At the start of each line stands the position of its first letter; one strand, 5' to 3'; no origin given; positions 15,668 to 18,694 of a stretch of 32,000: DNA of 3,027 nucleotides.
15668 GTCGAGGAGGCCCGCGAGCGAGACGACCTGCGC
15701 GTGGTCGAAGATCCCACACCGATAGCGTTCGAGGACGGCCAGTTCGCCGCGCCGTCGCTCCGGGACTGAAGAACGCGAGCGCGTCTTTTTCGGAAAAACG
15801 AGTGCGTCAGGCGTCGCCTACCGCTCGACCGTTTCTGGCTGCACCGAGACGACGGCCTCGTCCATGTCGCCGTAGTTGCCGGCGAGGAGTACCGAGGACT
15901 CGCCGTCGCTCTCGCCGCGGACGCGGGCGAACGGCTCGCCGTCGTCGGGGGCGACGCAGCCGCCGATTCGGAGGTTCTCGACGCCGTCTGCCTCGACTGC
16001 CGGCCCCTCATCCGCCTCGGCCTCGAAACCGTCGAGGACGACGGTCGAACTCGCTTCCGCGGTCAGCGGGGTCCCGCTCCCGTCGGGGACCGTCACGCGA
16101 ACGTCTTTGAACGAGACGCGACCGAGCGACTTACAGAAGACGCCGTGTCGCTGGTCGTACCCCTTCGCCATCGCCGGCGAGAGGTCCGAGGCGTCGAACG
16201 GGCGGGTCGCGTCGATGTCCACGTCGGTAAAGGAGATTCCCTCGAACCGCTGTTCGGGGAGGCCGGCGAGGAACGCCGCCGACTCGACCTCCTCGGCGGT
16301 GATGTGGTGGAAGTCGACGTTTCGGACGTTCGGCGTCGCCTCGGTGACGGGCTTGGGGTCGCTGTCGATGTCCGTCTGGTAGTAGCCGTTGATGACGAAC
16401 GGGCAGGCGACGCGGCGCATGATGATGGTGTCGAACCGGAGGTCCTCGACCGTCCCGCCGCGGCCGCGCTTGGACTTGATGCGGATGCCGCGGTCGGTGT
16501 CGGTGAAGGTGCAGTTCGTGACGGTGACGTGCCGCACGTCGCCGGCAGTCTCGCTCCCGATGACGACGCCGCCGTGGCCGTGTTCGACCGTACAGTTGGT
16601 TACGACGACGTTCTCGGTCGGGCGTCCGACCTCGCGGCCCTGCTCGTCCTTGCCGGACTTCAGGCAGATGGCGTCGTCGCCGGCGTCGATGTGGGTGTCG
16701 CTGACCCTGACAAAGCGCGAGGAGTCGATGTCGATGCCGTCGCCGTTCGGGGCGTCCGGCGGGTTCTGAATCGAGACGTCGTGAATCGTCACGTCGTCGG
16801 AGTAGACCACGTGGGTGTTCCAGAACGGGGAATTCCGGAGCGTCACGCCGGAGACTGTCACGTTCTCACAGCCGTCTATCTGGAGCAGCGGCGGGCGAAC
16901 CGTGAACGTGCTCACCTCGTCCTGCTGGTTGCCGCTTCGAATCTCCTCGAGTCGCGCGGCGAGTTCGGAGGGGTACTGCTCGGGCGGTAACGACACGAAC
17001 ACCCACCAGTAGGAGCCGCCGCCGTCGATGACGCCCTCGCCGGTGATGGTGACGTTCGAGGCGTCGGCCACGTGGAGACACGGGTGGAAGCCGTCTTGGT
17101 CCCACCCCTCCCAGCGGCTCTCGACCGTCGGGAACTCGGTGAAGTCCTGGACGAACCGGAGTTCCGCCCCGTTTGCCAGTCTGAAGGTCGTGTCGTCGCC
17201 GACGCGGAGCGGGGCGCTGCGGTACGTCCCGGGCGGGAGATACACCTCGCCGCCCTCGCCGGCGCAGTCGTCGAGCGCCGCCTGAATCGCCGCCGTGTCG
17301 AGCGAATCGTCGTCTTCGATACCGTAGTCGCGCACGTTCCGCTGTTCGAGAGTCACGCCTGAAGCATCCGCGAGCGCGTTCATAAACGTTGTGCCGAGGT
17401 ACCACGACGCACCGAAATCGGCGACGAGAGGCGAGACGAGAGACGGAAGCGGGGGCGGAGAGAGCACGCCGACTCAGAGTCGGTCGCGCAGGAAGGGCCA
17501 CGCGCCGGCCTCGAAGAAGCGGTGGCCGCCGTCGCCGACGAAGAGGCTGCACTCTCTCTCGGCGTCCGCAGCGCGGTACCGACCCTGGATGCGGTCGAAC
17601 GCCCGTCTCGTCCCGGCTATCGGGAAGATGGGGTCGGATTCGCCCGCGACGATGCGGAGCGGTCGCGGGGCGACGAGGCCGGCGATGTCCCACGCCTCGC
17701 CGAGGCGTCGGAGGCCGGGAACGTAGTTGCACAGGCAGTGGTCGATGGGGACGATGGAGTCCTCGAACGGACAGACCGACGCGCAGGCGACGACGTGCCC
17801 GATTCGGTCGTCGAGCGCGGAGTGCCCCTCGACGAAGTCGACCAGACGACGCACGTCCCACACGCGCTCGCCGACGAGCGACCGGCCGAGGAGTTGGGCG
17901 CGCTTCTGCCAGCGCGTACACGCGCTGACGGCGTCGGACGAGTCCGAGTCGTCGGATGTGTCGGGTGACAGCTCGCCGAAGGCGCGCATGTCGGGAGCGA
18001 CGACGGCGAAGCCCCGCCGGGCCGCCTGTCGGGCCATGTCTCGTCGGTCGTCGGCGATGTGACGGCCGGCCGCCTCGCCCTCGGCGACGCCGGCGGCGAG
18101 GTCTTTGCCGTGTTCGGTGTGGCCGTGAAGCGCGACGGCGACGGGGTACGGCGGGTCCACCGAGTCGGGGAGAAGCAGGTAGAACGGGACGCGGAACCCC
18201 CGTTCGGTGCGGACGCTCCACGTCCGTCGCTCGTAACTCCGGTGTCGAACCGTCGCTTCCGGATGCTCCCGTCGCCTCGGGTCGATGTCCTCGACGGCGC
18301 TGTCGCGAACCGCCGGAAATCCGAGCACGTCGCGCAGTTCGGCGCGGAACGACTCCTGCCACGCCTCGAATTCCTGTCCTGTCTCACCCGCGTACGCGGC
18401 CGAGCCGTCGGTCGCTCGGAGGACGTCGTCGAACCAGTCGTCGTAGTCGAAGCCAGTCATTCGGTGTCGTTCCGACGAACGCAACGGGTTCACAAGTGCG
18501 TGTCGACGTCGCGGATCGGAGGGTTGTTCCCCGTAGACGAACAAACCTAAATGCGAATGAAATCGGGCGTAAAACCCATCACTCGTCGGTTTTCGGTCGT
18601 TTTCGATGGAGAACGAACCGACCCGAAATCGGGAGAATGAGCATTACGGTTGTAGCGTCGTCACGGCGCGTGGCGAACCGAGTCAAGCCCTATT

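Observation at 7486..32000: Haloarchaeal pectin/oligogalacturonide utilisation island assembled from non-textbook parts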

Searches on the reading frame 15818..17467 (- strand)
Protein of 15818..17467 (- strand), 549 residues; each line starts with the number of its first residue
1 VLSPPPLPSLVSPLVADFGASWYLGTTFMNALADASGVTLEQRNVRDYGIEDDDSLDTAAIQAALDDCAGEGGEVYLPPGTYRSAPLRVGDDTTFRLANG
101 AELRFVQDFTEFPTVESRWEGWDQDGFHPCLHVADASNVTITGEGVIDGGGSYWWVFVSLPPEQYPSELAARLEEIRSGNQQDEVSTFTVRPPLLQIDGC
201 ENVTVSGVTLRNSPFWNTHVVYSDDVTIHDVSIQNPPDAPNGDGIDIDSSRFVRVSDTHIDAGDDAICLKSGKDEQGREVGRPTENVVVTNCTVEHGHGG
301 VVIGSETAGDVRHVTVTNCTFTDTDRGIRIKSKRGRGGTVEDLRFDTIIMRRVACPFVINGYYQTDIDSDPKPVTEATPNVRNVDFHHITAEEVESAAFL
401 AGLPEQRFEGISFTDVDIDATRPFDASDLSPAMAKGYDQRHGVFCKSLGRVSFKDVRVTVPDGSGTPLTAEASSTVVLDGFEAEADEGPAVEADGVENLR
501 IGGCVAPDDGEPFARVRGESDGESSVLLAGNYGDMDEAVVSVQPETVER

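Call 4: search_protein_families(library=pfam, proteins=[window:15818-17467:-], max_evalue=0.01)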
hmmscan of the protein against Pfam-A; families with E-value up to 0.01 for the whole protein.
window:15818-17467:- (549 aa): 5 families
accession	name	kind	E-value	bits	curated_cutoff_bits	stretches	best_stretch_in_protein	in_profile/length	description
PF00295.23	Glyco_hydro_28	-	5.6e-45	154.3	22.9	1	190-420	89-308/324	Glycosyl hydrolases family 28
PF12708.12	Pect-lyase_RHGA_epim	-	3.6e-14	53.5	27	1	43-83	2-45/213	Rhamnogalacturonase A/epimerase, pectate lyase-like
PF13229.12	Beta_helix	-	1.7e-10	41.2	25.9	2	196-330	4-120/158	Right handed beta helix region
PF05048.19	NosD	-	7.5e-05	22.7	23.6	0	241-335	15-92/212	Periplasmic copper-binding protein (NosD)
PF00544.25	Pectate_lyase_4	-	0.0078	16.3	24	0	202-325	36-170/211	Pectate lyase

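Call 10: search_protein_families(library=ncbifam, proteins=[window:15818-17467:-], max_evalue=0.01)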
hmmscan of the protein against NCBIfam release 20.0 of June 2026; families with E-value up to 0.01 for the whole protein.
window:15818-17467:- (549 aa): 7 families
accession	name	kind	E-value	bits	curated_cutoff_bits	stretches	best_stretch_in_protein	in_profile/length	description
NF051860.1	PolglcturonPglAAgro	equivalog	1.8e-77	261.1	600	2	191-436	226-481/502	polygalacturonase PglA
NF051861.1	PolglcturonPglBAgro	equivalog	1.1e-51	176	600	2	184-419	114-349/437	polygalacturonase PglB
NF049892.1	AlphdgalacturondseBT4155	equivalog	1.3e-47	162.6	800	1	44-353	52-366/454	alpha-d-galacturonidase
NF049899.1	RhamgalacuronBT4153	equivalog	3.5e-43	147.9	650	1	42-347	46-341/432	rhamnogalacturonidase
NF049898.1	RhamgalacuronBT4146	equivalog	8.8e-36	123.6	500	2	45-295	1-228/445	rhamnogalacturonidase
TIGR03808.1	RR_plus_rpt_1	equivalog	2.7e-05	23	120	1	33-101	28-97/455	TIGR03808 family TAT-translocated repetitive protein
TIGR04247.1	NosD_copper_fam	subfamily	0.0056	15.3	300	0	198-275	81-160/377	nitrous oxide reductase family maturation protein NosD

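Call 30: find_homologous_proteins(query=window:15818-17383:-, max_evalue=1e-20)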
Query window:15818-17383:- (521 aa): 3069 proteins with E <= 1e-20 among 8000 candidates; the best 120 are listed.
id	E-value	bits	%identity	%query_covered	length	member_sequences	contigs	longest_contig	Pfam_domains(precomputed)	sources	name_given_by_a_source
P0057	0.0e+0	1096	93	98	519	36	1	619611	PF13229.13,PF12708.13,PF00295.24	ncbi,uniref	ncbi:glycoside hydrolase family 28 protein [Haloferax volcanii]|uniref:glycoside hydrolase family 28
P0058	3.2e-282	955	82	97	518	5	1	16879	PF13229.13,PF12708.13,PF00295.24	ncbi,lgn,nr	ncbi:glycoside hydrolase family 28 protein [Halogeometricum pallidum]|nr:glycoside hydrolase family 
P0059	3.1e-255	866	75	97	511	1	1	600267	PF13229.13,PF12708.13,PF00295.24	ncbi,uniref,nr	ncbi:glycoside hydrolase family 28 protein [Haladaptatus halobius]|uniref:glycoside hydrolase family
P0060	1.8e-254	863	76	96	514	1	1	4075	PF13229.13,PF12708.13,PF00295.24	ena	-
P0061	3.9e-254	862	74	97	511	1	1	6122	PF13229.13,PF12708.13,PF00295.24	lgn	-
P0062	3.4e-251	853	71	98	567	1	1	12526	PF13229.13,PF12708.13,PF00295.24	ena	-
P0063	9.6e-250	848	75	96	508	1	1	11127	PF13229.13,PF12708.13,PF00295.24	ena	-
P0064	3.4e-232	790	70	98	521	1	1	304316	PF13229.13,PF12708.13,PF00295.24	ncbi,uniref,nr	ncbi:glycoside hydrolase family 28 protein [Candidatus Halobonum tyrrellensis]|uniref:Exo-poly-alpha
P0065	2.8e-213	727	66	95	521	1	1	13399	PF13229.13,PF12708.13,PF00295.24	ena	-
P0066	2.1e-210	718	63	95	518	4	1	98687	PF13229.13,PF12708.13,PF05048.20,PF00295.24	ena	-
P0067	8.1e-210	716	65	96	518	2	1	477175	PF13229.13,PF12708.13,PF05048.20,PF00295.24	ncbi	ncbi:glycoside hydrolase family 28 protein [Halostagnicola bangensis]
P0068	1.1e-208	712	64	96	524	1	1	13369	PF13229.13,PF12708.13,PF00295.24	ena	-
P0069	1.0e-207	709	65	96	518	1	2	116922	PF13229.13,PF12708.13,PF05048.20,PF00295.24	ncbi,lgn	-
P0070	1.5e-206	705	64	96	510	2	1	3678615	PF13229.13,PF12708.13,PF00295.24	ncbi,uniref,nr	ncbi:glycoside hydrolase family 28 protein [Halorarum halophilum]|uniref:Glycoside hydrolase family 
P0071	1.8e-206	705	62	95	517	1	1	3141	PF13229.13,PF12708.13,PF00295.24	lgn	-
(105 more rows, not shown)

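Call 32: find_related_loci(query=A1, collection=genome_contigs, flank=10000)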
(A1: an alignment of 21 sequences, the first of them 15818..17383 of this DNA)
Query A1 (521 aa) in genome_contigs; peptide patterns used: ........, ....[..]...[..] (x = any residue, [..] = any of these).
600 stretches matched a pattern (row limit reached: there are more); 595 encode a relative of the query (tblastn E <= 1e-3); the best 80 are kept; 80 distinct loci.
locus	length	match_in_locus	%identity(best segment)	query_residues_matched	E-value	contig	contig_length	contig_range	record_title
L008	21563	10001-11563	100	1-521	0e+0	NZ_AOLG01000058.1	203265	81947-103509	Haloferax prahovense DSM 18310 contig_58, whole genome shotgun sequence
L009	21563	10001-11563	94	1-521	0e+0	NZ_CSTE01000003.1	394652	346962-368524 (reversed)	Haloferax massiliensis strain Arc-Hr, whole genome shotgun sequence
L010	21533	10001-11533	75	1-515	0e+0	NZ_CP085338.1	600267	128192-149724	Haladaptatus halobius strain PSR5 plasmid unnamed2, complete sequence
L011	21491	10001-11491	63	11-510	0e+0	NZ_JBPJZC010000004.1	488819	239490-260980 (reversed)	Haloarchaeobius sp. DFWS5 DFWS5_ctg004, whole genome shotgun sequence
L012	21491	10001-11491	63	11-510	0e+0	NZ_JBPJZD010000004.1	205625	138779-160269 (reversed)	Haloarchaeobius sp. DYHT-AS-18 DYHTAS18_ctg04, whole genome shotgun sequence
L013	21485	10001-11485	61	16-511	0e+0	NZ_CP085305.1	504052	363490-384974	Haladaptatus pallidirubidus strain YIM 93656 plasmid unnamed4, complete sequence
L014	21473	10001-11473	63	16-511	0e+0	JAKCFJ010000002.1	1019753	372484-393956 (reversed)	Halobacteriales archaeon YIM A00010 Contig00002, whole genome shotgun sequence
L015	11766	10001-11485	63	14-511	0e+0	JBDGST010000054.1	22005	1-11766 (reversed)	MAG: Haloarculaceae archaeon isolate DAL-WCL_24_49C3R c_000000002064, whole genome shotgun sequence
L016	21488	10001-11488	62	16-511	0e+0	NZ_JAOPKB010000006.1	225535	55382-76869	Natronoglomus mannanivorans strain AArc-m2/3/4 NODE_6, whole genome shotgun sequence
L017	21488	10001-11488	60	14-511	0e+0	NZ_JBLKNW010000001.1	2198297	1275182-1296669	Halosimplex amylolyticum strain DYHT-AS-1 DYHTAS1_ctg01, whole genome shotgun sequence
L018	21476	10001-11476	62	16-507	0e+0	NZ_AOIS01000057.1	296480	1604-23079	Haloterrigena salina JCM 13891 contig_57, whole genome shotgun sequence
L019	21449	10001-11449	60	24-511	0e+0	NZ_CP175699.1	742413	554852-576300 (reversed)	Natrinema sp. 74 plasmid p1, complete sequence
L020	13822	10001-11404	59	12-478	2e-177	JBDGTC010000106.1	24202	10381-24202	MAG: Halobacteriaceae archaeon isolate DAL-WCL_28_75C5R c_000000001740, whole genome shotgun sequence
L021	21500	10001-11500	60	16-511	0e+0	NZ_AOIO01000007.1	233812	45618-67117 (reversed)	Natrialba asiatica DSM 12278 contig_7, whole genome shotgun sequence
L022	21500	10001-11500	60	16-511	0e+0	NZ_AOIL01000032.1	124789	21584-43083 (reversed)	Natrialba taiwanensis DSM 12281 contig_32, whole genome shotgun sequence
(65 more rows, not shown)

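Call 45: search_solved_structures(query=window:15818-17383:-, max_evalue=0.00001)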
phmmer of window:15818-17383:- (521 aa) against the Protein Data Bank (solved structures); distinct sequences matched with E-value up to 0.00001: 14.
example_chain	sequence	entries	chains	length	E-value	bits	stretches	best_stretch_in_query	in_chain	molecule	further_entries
3jur_A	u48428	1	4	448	4e-48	167.5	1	14-379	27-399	Exo-poly-alpha-D-galacturonosidase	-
5olp_A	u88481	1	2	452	2e-42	148.7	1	17-396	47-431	Pectate lyase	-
1bhe_A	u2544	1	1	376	2.2e-27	99.1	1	23-341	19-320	POLYGALACTURONASE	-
2uve_A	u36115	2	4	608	2.3e-27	99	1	15-332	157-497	EXOPOLYGALACTURONASE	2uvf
7b7a_A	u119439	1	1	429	4e-21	78.4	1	162-404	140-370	Pectin lyase-like superfamily protein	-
8ikx_A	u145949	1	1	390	5.7e-21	77.9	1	162-404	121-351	Pectin lyase-like superfamily protein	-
7b8b_A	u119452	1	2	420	7e-14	54.5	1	157-366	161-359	Polygalacturonase ADPG2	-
6kvh_A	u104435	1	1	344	1.4e-09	40.3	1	163-337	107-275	endo-polygalacturonase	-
7e56_A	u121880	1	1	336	4.4e-09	38.7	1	163-336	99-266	Endo-polygalacturonase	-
6kve_A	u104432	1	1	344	4.6e-09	38.6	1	163-336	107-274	Endo-polygalacturonase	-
1czf_A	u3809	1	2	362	1.3e-07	33.9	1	163-362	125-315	POLYGALACTURONASE II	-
1ia5_A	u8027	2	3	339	1.7e-07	33.4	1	163-344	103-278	POLYGALACTURONASE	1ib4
1hg8_A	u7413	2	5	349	2e-06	29.9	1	99-364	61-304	ENDOPOLYGALACTURONASE | Endo-polygalacturonase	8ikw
4mxn_A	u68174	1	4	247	2e-06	29.9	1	17-233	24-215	Uncharacterized protein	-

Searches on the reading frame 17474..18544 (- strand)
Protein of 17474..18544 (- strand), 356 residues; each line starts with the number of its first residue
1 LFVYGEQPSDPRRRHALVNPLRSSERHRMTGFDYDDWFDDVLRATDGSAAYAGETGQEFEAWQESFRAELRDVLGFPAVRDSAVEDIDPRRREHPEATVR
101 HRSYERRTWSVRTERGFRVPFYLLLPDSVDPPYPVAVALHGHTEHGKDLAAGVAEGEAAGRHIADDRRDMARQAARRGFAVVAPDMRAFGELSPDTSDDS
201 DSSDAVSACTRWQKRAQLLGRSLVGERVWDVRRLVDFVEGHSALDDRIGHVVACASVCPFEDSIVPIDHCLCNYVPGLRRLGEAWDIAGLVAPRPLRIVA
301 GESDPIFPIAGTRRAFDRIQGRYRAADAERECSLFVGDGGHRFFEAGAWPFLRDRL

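Call 4: search_protein_families(library=pfam, proteins=[window:17474-18544:-], max_evalue=0.01)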
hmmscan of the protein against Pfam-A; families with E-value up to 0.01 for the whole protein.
window:17474-18544:- (356 aa): 2 families
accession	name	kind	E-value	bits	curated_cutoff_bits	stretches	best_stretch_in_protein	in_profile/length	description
PF12715.13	Abhydrolase_7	-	1.4e-10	41.4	21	1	42-199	30-180/388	Abhydrolase family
PF00561.26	Abhydrolase_1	-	0.0026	17.9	25.8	0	168-213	18-62/245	alpha/beta hydrolase fold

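Call 10: search_protein_families(library=ncbifam, proteins=[window:17474-18544:-], max_evalue=0.01)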
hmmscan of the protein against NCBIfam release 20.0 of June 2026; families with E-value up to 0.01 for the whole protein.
window:17474-18544:- (356 aa): 1 family
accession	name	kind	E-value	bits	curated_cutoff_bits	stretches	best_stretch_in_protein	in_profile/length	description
NF050058.1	e_dPHAscl_type1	hypoth_equivalog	0.0023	17.4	150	0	120-185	9-59/276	extracellular catalytic domain type 1 short-chain-length polyhydroxyalkanoate depolymerase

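Call 44: search_solved_structures(query=window:17474-18529:-, max_evalue=1, show_alignments=2)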
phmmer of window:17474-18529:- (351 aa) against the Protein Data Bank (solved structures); distinct sequences matched with E-value up to 1: 4.
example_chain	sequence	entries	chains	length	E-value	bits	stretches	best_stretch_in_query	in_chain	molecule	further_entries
3nuz_A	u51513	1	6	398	1.6e-05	27.5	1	36-188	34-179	Putative acetyl xylan esterase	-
3g8y_A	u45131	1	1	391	0.00061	22.3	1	35-189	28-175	SusD/RagB-associated esterase-like protein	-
3doh_A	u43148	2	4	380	0.1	15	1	108-150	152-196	esterase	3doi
7qjm_A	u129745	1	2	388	0.31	13.4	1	280-313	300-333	alpha/beta-hydrolase (202)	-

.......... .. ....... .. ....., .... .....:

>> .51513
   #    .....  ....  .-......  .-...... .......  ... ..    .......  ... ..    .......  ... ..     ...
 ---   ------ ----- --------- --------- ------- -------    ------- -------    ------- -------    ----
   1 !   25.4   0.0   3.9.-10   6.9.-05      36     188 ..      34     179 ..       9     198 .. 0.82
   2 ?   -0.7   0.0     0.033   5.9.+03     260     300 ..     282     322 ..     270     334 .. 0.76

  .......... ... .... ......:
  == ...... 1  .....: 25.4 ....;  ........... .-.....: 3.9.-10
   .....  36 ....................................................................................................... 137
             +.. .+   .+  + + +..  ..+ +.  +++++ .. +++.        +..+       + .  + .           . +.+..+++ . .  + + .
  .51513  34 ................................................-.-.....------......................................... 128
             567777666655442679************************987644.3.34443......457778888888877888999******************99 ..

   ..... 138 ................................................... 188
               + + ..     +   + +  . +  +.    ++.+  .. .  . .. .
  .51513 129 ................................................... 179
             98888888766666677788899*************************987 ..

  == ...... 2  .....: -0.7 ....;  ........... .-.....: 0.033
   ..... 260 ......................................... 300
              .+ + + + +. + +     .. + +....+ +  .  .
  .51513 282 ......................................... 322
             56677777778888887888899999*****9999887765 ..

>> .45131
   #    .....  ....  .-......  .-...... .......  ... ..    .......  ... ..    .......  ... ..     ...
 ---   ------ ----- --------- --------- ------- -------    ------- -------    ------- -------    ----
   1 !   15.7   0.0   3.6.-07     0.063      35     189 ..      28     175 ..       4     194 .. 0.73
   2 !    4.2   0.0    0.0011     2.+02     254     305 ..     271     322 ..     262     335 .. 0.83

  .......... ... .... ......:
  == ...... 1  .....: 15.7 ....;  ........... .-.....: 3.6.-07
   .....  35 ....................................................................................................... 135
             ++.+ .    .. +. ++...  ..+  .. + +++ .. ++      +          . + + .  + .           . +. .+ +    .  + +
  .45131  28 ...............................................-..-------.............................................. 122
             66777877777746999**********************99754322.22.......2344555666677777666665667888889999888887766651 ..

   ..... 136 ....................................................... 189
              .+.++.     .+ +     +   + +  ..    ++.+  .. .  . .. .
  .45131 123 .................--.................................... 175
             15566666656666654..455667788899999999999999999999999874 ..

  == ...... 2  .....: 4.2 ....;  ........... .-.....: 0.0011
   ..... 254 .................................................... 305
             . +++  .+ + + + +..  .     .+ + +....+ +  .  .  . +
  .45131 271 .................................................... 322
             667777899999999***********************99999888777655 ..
